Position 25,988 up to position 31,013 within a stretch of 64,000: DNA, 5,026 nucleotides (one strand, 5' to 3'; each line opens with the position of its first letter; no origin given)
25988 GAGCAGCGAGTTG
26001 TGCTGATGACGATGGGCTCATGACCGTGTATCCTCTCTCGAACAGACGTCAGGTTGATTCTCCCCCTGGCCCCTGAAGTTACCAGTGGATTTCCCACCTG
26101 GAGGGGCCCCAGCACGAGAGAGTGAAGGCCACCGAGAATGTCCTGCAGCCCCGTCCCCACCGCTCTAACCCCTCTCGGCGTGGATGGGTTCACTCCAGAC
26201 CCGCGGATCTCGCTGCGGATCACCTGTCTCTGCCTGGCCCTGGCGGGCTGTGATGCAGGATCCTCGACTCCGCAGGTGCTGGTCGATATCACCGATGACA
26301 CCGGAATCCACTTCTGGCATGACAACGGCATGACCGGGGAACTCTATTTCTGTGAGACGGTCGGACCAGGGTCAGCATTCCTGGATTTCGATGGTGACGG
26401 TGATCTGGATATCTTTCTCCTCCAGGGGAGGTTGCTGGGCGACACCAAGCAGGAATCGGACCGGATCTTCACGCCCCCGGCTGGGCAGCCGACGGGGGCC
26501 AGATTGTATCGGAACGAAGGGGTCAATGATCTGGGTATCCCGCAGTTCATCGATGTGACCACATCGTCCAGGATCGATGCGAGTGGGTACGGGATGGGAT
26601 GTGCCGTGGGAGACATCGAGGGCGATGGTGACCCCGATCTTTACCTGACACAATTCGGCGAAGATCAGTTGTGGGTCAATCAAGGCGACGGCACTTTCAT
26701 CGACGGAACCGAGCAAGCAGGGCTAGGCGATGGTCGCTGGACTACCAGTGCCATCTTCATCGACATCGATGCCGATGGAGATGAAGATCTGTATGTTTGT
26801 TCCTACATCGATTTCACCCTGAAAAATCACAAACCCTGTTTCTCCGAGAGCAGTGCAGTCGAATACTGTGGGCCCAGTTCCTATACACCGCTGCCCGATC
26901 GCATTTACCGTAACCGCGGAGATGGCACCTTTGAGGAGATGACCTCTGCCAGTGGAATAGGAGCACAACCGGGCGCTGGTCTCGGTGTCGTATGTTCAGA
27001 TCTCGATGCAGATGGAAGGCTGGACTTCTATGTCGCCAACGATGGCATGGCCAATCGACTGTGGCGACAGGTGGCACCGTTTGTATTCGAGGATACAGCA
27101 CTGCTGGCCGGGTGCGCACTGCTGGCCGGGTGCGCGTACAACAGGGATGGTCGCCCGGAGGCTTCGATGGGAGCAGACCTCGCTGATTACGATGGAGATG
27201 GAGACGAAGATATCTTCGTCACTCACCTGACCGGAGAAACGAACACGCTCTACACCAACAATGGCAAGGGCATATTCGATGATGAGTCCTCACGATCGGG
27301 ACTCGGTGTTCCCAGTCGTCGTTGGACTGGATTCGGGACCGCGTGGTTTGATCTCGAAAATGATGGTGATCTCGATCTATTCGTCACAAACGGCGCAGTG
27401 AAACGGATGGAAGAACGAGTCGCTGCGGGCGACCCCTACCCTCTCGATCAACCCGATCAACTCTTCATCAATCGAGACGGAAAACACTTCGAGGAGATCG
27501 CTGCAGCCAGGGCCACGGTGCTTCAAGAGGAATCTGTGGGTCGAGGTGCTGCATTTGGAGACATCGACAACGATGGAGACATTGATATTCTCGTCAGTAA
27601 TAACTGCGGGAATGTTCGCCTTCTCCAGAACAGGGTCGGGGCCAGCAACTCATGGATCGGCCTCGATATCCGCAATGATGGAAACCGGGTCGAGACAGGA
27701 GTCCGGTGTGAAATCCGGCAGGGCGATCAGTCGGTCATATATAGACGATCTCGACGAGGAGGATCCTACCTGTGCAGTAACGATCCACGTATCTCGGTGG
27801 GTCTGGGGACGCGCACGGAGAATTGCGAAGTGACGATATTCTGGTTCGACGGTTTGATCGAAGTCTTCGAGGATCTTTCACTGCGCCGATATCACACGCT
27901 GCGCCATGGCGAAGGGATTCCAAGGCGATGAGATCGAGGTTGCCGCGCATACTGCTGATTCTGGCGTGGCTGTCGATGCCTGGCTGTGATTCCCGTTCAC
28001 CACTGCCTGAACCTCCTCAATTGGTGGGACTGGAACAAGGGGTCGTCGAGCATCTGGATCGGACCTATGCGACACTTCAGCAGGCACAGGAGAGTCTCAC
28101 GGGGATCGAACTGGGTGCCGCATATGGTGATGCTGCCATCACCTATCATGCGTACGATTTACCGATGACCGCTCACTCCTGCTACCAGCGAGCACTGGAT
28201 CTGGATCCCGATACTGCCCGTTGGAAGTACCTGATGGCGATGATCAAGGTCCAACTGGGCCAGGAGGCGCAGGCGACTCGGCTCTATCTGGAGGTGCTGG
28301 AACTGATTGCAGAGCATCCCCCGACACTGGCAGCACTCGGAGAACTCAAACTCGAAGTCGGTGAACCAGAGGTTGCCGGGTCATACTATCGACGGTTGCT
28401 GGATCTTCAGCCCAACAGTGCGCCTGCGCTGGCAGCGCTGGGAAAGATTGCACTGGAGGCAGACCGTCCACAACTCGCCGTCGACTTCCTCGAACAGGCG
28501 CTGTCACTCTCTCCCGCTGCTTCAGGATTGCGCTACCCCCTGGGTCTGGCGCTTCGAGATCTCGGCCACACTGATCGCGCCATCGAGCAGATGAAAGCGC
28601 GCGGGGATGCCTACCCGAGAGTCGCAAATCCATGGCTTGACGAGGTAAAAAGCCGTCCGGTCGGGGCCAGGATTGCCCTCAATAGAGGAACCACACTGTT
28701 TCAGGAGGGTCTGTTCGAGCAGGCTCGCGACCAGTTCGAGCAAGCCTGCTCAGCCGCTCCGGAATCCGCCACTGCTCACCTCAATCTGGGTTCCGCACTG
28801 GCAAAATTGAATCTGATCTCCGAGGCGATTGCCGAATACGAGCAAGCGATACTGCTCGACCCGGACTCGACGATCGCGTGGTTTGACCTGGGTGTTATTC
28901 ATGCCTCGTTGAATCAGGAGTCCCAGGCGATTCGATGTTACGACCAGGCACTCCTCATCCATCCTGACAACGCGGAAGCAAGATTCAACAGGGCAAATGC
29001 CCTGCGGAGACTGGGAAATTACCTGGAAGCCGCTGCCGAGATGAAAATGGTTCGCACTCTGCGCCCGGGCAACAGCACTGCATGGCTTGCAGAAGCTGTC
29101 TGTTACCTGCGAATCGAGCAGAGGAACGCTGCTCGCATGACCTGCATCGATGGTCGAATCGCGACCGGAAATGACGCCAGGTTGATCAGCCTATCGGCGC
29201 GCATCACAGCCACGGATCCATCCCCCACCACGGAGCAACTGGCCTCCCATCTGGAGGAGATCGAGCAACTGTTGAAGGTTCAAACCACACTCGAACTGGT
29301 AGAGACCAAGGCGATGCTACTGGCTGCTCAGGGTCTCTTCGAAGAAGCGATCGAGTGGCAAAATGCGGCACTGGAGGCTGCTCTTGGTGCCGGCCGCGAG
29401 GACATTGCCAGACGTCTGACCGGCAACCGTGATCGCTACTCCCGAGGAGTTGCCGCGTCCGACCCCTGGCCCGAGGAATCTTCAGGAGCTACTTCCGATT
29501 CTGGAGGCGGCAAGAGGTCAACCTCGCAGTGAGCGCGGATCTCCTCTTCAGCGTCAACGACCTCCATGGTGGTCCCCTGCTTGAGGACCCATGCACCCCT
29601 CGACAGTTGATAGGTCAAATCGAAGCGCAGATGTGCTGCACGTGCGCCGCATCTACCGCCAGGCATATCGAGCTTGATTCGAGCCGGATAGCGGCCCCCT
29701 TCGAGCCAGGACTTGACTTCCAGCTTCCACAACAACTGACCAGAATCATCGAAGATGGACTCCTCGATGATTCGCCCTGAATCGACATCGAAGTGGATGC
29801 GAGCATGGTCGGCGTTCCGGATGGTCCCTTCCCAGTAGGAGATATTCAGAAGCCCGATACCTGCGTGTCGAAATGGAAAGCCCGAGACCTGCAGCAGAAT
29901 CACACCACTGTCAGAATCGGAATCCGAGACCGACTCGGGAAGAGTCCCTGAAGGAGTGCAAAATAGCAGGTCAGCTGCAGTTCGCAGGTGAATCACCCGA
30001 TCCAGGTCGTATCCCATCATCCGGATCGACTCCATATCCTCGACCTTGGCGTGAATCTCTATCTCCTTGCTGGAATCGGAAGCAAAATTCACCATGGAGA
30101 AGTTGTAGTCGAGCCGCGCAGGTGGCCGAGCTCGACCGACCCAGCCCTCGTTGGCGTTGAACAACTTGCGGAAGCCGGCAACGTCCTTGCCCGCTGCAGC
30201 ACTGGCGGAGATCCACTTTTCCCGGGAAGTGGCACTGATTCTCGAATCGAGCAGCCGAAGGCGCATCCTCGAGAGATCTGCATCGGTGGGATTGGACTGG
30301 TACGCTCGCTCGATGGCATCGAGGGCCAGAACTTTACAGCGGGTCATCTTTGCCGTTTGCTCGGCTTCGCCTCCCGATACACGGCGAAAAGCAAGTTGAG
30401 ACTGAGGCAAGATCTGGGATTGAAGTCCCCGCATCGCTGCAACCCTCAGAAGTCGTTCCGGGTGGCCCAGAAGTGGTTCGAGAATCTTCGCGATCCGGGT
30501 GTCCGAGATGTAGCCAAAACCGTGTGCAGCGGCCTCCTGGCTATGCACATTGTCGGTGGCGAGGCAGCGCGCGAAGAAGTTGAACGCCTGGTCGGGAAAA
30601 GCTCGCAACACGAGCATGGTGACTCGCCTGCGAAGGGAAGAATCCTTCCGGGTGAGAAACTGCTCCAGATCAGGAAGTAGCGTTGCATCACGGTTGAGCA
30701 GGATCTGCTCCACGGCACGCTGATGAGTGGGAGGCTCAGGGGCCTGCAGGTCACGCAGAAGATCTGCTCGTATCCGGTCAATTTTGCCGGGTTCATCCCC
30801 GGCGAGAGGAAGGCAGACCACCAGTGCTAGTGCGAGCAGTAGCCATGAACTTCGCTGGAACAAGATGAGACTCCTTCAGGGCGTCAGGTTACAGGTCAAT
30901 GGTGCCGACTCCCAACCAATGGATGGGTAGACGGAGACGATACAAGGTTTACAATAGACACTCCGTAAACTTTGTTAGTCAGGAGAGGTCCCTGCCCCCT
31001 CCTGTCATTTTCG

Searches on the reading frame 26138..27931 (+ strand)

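Call 41: search_protein_families(library=pfam, proteins=[window:26138-27931:+], max_evalue=0.001)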
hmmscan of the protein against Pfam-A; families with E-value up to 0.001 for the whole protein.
window:26138-27931:+ (597 aa): 3 families
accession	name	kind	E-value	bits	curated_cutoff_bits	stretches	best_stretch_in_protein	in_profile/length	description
PF13517.12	FG-GAP_3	-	5.9e-41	139.3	26.9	5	159-220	1-61/61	FG-GAP-like repeat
PF07593.17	UnbV_ASPIC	-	1.7e-09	37.8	23.4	1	525-585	7-66/68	ASPIC and UnbV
PF01839.29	FG-GAP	-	7.4e-06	26.2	22.1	0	468-488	2-22/37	FG-GAP repeat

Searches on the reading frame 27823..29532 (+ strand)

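Call 42: search_protein_families(library=pfam, proteins=[window:27823-29532:+], max_evalue=0.001)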
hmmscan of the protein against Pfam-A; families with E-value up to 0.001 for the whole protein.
window:27823-29532:+ (569 aa): 18 families
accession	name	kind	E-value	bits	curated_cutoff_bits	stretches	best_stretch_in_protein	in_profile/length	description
PF07719.23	TPR_2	-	6.3e-35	116.8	27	2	352-383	3-34/34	Tetratricopeptide repeat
PF13181.12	TPR_8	-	1e-33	113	25.7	1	316-348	1-33/34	Tetratricopeptide repeat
PF13432.12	TPR_16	-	3.2e-30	104.6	32.7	4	286-342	1-57/65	Tetratricopeptide repeat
PF00515.34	TPR_1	-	2.2e-27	94.1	27.8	2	352-383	3-34/34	Tetratricopeptide repeat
PF13414.12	TPR_11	-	1.3e-26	92.4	26.8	3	362-398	6-42/42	TPR repeat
PF13428.12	TPR_14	-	8.2e-25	85.2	23.5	0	285-324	4-43/44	Tetratricopeptide repeat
PF14559.12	TPR_19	-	1.2e-24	86.8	25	3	292-353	1-61/68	Tetratricopeptide repeat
PF13431.12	TPR_17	-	6.7e-23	79.4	24.4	1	372-403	1-32/34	Tetratricopeptide repeat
PF13424.12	TPR_12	-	2.1e-21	76.3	30.1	1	171-230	8-75/77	Tetratricopeptide repeat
PF13371.12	TPR_9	-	8e-18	64.7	35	2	368-408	13-53/73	Tetratricopeptide repeat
PF23914.1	TPR_CcmH_CycH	-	1.4e-12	48.2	42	1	346-435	46-138/158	Cytochrome c-type biogenesis protein H TPR domain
PF13174.12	TPR_6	-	1.4e-09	38.4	26.3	0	318-349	2-33/33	Tetratricopeptide repeat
PF13176.12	TPR_7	-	1.7e-08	34.3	27.9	0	202-231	1-30/36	Tetratricopeptide repeat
PF24575.1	TPR_Slam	-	1.8e-07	32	35.2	0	332-404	31-101/104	Surface lipoprotein assembly modifier, N-terminal TPR repeats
PF12895.13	ANAPC3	-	2.3e-06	28.2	27.2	0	364-439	3-77/82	Anaphase-promoting complex, cyclosome, subunit 3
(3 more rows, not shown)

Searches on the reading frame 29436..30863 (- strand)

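Call 42: search_protein_families(library=pfam, proteins=[window:29436-30863:-], max_evalue=0.001)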
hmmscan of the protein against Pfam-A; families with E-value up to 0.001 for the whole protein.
window:29436-30863:- (475 aa): 1 family
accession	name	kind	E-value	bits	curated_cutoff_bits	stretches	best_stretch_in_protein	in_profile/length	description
PF13646.12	HEAT_2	-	0.00014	22.5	27.7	0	39-105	8-75/88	HEAT repeats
